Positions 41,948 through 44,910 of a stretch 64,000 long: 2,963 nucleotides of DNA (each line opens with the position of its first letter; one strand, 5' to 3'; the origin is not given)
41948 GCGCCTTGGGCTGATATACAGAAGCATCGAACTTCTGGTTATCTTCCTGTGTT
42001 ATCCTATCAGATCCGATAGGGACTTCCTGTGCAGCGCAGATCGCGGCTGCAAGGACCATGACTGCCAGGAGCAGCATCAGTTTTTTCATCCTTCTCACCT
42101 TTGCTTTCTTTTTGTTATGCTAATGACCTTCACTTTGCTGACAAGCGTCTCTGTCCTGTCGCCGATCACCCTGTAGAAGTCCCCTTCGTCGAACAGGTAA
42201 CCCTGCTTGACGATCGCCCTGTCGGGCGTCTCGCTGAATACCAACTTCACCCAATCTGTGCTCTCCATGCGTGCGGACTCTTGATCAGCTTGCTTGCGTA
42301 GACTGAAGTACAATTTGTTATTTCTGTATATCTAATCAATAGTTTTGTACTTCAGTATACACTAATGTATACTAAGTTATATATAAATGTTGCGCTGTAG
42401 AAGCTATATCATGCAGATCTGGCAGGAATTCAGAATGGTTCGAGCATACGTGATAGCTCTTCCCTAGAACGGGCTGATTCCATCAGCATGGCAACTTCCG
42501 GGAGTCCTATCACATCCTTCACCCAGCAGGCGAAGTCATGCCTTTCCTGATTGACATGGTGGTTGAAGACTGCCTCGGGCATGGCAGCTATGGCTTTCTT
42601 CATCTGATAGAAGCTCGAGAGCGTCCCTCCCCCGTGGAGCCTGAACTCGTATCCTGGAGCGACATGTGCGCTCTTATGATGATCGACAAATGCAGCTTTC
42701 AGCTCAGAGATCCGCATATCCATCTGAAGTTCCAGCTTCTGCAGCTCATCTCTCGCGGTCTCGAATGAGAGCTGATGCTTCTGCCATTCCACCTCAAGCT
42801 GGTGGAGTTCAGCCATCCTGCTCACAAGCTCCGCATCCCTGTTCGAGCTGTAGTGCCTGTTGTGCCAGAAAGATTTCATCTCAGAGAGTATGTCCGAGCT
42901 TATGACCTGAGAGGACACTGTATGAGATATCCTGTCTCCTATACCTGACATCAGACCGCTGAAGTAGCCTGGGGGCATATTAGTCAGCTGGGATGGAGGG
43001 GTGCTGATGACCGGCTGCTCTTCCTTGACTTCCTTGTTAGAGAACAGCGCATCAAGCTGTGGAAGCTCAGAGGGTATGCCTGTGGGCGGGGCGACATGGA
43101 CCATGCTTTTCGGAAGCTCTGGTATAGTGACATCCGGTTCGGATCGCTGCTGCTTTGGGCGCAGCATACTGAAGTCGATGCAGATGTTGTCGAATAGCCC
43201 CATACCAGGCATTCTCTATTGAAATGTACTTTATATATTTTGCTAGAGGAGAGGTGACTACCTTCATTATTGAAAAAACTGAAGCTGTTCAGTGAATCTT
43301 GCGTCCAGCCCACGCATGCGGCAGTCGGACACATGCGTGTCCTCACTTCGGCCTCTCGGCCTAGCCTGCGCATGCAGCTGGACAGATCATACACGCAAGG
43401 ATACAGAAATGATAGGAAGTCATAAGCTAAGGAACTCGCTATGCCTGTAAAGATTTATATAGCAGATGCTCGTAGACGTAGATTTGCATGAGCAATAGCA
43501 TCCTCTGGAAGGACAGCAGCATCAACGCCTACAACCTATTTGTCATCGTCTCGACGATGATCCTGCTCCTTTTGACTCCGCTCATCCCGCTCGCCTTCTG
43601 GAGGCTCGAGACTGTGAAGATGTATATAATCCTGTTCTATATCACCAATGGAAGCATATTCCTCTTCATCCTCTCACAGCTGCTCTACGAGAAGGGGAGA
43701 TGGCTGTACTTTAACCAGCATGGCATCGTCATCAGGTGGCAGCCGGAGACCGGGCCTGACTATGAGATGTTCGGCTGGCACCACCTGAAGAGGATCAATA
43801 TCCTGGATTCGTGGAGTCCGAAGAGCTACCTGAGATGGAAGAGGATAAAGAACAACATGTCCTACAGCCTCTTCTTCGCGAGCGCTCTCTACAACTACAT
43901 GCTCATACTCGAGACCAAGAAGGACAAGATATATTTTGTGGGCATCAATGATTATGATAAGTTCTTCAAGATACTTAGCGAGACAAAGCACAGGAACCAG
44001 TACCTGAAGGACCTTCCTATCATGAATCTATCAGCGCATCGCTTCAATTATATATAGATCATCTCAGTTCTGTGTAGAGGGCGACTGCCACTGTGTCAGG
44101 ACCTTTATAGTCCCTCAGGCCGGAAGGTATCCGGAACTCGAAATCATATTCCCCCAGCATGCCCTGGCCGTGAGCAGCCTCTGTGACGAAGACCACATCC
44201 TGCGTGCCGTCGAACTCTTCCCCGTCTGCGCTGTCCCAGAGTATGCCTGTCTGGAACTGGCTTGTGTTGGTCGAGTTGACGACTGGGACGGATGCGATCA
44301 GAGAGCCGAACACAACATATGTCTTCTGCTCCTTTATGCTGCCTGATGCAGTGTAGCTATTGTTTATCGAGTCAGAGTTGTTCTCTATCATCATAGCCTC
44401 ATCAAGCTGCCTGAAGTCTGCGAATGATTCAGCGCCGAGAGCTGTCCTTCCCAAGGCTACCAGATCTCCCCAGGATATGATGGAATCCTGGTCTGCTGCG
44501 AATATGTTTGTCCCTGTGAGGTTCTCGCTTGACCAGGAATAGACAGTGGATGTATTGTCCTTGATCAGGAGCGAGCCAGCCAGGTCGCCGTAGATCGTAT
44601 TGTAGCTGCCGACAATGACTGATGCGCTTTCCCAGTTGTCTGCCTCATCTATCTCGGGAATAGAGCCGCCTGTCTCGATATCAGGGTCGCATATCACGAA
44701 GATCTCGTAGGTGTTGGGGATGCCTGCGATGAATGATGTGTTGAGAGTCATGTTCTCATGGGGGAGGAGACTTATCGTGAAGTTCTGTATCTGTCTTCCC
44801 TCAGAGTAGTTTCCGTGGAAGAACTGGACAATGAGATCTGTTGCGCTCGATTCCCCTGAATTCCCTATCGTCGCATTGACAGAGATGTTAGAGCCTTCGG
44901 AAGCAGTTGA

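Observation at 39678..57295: Surface-structure island: the giant protein ends in the same domain as two stand-alone secreted paralogs (candidate undescribed archaeal filament/anchoring system)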

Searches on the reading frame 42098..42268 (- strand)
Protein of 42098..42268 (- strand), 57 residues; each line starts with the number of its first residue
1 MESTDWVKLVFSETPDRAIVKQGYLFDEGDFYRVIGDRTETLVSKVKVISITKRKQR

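Call 11: search_protein_families(library=pfam, proteins=[window:42098-42268:-], max_evalue=1)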
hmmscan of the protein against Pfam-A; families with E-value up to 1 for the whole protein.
window:42098-42268:- (57 aa): 1 family
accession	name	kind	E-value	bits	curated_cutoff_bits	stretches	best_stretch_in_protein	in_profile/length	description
PF16706.11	Izumo-Ig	-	0.035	14.5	26.7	1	30-54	30-54/88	Izumo-like Immunoglobulin domain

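Call 50: search_protein_families(library=ncbifam, proteins=[window:42098-42268:-], max_evalue=0.1)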
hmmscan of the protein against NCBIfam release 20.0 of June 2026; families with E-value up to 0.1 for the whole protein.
window:42098-42268:- (57 aa): 0 families

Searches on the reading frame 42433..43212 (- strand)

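Call 11: search_protein_families(library=pfam, proteins=[window:42433-43212:-], max_evalue=1)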
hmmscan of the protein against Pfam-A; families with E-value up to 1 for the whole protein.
window:42433-43212:- (260 aa): 1 family
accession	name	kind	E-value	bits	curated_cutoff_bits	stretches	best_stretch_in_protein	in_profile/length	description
PF19375.4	DurN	-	0.041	14.4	23.9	1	141-171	71-101/103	DurN substrate-assisted peptide maturase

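Call 50: search_protein_families(library=ncbifam, proteins=[window:42433-43212:-], max_evalue=0.1)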
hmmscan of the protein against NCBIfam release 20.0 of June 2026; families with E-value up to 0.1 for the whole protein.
window:42433-43212:- (260 aa): 0 families

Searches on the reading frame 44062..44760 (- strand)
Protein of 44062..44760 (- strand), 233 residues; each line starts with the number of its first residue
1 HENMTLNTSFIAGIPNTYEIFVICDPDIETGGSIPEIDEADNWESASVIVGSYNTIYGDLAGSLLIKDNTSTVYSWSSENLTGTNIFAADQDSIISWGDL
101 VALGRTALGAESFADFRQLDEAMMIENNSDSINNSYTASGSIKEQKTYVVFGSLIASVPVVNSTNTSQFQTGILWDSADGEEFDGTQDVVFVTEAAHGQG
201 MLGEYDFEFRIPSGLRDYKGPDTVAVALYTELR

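Call 11: search_protein_families(library=pfam, proteins=[window:44062-44760:-], max_evalue=1)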
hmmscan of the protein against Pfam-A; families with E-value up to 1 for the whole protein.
window:44062-44760:- (233 aa): 0 families

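Call 23: find_homologous_proteins(query=window:44062-44640:-, max_evalue=0.001)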
Query window:44062-44640:- (193 aa): 12 proteins with E <= 0.001 among 209 candidates.
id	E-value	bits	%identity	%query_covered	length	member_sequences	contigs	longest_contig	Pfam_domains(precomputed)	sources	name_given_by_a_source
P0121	4.7e-120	417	100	100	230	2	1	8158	-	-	-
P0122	2.1e-52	196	49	99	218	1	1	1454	-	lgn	-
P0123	2.1e-51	193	51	100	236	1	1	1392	-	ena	-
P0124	3.5e-43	166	43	100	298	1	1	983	PF07705.18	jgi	jgi:hypothetical protein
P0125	5.4e-38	149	43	99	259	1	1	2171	-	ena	-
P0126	2.3e-37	147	49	83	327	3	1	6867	-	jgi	-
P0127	1.1e-33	135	38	100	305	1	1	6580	PF07705.18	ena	-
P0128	3.5e-33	133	43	99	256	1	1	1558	-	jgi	-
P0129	1.3e-32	132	43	100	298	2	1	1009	PF07705.18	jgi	jgi:hypothetical protein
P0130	3.3e-32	130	44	83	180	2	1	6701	-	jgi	-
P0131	1.6e-30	125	41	95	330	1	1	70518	PF07705.18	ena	-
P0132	5.0e-30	123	41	99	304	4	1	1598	PF07705.18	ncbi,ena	-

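Call 50: search_protein_families(library=ncbifam, proteins=[window:44062-44760:-], max_evalue=0.1)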
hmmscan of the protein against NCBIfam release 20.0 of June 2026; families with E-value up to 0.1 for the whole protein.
window:44062-44760:- (233 aa): 0 families

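Call 73: predict_structure(alignment_id=A2)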
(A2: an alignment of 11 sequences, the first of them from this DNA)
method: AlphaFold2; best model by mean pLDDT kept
length: 188 residues; sequences in the alignment: 11
mean_pLDDT: 51.1   pTM: 0.48
mean pLDDT of the five models: 51.1, 45.0, 45.0, 40.6, 38.4
residues with pLDDT >= 90: 0; 70-90: 7; 50-70: 93; < 50: 88
segments of 3 or more residues with pLDDT < 50: 1-6, 23-26, 28-30, 33-41, 43-67, 84-90, 92-95, 118-121, 132-141, 171-183, 185-187
pLDDT, mean of each block of 10 residues (from residue 1): 41 60 49 47 46 46 43 56 45 53 59 54 55 40 57 71 59 44 48
secondary structure, 60 per line:
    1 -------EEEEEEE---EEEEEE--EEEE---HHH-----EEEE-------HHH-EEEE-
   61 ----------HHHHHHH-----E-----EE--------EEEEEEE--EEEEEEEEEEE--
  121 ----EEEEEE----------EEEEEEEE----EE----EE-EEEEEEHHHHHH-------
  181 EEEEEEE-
elements in order: E8-14 E18-23 E26-29 E41-44 E56-59 H71-77 E99-105 E108-118 E125-130 E141-148 E162-167 H168-173 E181-187

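Call 74: search_protein_representatives(alignment_id=A2)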
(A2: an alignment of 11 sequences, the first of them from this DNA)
Query: 11 sequences, 188 profile positions. Proteins with E-value up to 0.001 (for the whole library): 809; up to 1e-10: 755; up to 1e-30: 602. The best 150 are listed.
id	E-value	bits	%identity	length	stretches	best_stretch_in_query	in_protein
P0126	2.1e-79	282.1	-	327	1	2-188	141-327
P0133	1.1e-76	273.2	-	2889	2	2-188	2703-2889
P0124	1.7e-76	272.7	-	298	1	2-188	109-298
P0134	4.6e-74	264.7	-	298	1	1-187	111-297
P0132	7.1e-74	264.1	-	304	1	1-187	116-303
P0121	1.4e-72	259.9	-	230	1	2-188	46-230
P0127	2.3e-72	259.2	-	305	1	2-188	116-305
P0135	2.2e-71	256.0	-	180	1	10-188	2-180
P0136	1.1e-69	250.4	-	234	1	2-187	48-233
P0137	6.0e-69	248.0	-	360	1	2-187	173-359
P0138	7.3e-69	247.8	-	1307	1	2-187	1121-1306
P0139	7.9e-69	247.7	-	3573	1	2-188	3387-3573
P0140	9.4e-69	247.4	-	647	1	2-188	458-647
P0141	5.0e-68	245.0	-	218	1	2-188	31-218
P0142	5.9e-68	244.8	-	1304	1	2-188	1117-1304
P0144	1.2e-67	243.8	-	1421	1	2-188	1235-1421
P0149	1.2e-66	240.6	-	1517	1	2-188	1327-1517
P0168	7.6e-64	231.4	-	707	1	2-188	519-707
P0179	3.6e-62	225.9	-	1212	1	2-187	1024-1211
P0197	5.3e-60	218.9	-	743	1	2-188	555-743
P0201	9.7e-60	218.0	-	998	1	2-188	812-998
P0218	2.3e-58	213.5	-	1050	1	1-188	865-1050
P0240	1.2e-56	207.9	-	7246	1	2-188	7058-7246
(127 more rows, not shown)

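Call 86: search_protein_families(library=pfam, alignment_id=A2, max_evalue=0.01)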
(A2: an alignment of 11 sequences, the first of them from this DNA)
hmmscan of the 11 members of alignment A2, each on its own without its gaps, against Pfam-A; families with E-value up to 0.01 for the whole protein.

A. member 1, seq(188 aa): 0 families

B. families by the number of members that match (of 11 scanned): 1 family
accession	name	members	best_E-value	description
PF20683.2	DUF6819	1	0.0018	Domain of unknown function (DUF6819)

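Call 88: search_protein_families(library=pfam, proteins=[P0138, P0144, P0149, P0179, P0201, P0218, P0140, P0168, P0197], max_evalue=0.0001)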
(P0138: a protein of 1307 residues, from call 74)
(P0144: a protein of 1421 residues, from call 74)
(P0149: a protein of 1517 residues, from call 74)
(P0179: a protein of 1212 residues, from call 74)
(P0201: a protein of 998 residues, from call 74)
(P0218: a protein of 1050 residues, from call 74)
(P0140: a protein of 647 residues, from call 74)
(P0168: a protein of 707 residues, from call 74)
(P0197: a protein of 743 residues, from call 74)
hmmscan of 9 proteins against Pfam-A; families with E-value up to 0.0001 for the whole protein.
P0138 (1307 aa): 6 families
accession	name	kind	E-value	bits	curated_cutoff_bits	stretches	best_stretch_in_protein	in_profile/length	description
PF19077.6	Big_13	-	2.4e-23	83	27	0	836-915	23-102/102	Bacterial Ig-like domain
PF07705.17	CARDB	-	5.7e-16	59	22.7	2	339-443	3-101/101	CARDB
PF13750.12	Big_3_3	-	8.1e-08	32.5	27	0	879-974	6-104/157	Bacterial Ig-like domain (group 3)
PF13754.12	Big_3_4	-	9.3e-08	32.4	27.3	0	875-941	21-87/106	Domain of unknown function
PF09136.16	Glucodextran_B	-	2.3e-06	27.8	27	0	452-526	5-71/83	Glucodextranase, domain B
PF22433.2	MtxA_IG-like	-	6.1e-05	23.3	26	0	670-711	28-68/83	Magnetotaxis protein MtxA, Immunoglobulin-like domain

P0144 (1421 aa): 6 families
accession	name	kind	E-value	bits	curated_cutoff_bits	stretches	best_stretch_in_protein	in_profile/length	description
PF19077.6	Big_13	-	2.5e-29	102.2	27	1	655-737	19-101/102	Bacterial Ig-like domain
PF07705.17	CARDB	-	7.3e-16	58.7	22.7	2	1122-1231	2-100/101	CARDB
PF17957.7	Big_7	-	3.9e-14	53.5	24.1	0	252-320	1-67/70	Bacterial Ig domain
PF22433.2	MtxA_IG-like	-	8.7e-11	42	26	0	185-236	19-69/83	Magnetotaxis protein MtxA, Immunoglobulin-like domain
PF13750.12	Big_3_3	-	2.2e-08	34.3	27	1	700-771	4-78/157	Bacterial Ig-like domain (group 3)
PF24421.1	Ig_J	-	3.5e-05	24.3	29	0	696-732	61-97/104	Tip attachment protein J, Ig-like domain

P0149 (1517 aa): 4 families
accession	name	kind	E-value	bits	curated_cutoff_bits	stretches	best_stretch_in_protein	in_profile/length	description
PF19077.6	Big_13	-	1.6e-28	99.6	27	2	444-524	19-96/102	Bacterial Ig-like domain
PF07705.17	CARDB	-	2.9e-16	60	22.7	2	541-634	9-100/101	CARDB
PF17957.7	Big_7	-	4.8e-06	27.6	24.1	0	340-387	1-49/70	Bacterial Ig domain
PF15418.12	DUF4625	-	2.2e-05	25.2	27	0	789-817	98-126/131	Domain of unknown function (DUF4625)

P0179 (1212 aa): 1 family
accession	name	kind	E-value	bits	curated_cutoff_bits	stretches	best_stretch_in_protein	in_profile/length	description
PF07705.17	CARDB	-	6e-05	23.6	22.7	1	910-1020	2-100/101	CARDB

P0201 (998 aa): 3 families
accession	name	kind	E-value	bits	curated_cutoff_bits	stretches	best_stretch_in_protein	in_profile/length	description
PF19077.6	Big_13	-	1e-21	77.7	27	1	335-418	20-102/102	Bacterial Ig-like domain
PF07705.17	CARDB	-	4.6e-17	62.5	22.7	2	216-320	2-100/101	CARDB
PF13750.12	Big_3_3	-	2.7e-08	34.1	27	0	573-652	11-93/157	Bacterial Ig-like domain (group 3)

P0218 (1050 aa): 3 families
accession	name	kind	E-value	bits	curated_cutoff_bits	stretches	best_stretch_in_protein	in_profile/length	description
PF07705.17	CARDB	-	3.2e-13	50.2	22.7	1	755-861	2-99/101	CARDB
PF00630.25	Filamin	-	2.7e-07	31.7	26.9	0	794-853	42-89/93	Filamin/ABP280 repeat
PF01835.25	MG2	-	1.2e-06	29.2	32.8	0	269-346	4-80/96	MG2 domain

P0140 (647 aa): 1 family
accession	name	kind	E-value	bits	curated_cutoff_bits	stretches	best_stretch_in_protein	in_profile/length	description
PF07705.17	CARDB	-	1.4e-09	38.5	22.7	1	345-452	2-98/101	CARDB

P0168 (707 aa): 2 families
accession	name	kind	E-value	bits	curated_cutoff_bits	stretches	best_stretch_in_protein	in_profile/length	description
PF07705.17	CARDB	-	2.3e-10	41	22.7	1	411-513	2-98/101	CARDB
PF19077.6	Big_13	-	1.2e-09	38.9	27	1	51-127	27-102/102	Bacterial Ig-like domain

P0197 (743 aa): 1 family
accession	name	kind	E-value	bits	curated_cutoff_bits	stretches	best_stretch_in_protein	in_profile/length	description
PF07705.17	CARDB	-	4.8e-08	33.6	22.7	1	471-551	18-100/101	CARDB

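Call 89: find_encoding_contigs(protein=P0131, flank=10000, max_places=2)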
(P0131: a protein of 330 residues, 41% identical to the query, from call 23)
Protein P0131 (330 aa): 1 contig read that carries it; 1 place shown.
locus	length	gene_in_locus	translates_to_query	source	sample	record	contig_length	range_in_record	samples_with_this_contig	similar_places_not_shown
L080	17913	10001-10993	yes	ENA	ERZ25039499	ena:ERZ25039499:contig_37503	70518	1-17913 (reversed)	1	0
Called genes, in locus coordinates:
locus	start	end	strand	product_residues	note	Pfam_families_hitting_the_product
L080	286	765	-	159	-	-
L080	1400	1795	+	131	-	-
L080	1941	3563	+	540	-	PF00069:Pkinase, PF07714:PK_Tyr_Ser-Thr, PF03109:ABC1 (weak)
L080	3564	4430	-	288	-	PF03167:UDG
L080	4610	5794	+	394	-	PF00009:GTP_EFTU, PF01926:MMR_HSR1, PF02421:FeoB_N, PF04548:AIG1, PF00009:GTP_EFTU, PF01926:MMR_HSR1, PF02421:FeoB_N, PF04548:AIG1 (weak), +5 more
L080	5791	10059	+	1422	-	PF19077:Big_13 (faint), PF07705:CARDB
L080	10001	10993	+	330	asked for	PF07705:CARDB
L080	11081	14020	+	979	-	-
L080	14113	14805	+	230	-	-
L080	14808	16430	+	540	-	-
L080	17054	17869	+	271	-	-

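Call 90: find_encoding_contigs(protein=P0127, flank=10000, max_places=2)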
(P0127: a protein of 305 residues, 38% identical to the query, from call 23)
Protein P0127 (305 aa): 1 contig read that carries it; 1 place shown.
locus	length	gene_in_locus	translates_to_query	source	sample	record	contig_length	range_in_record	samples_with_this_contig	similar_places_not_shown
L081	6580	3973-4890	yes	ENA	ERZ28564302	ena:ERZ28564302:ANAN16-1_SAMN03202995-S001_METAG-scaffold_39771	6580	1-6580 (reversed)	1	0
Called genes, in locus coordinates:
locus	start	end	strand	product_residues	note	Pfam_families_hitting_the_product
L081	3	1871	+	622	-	?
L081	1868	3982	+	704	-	-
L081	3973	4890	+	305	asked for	PF07705:CARDB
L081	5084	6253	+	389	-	-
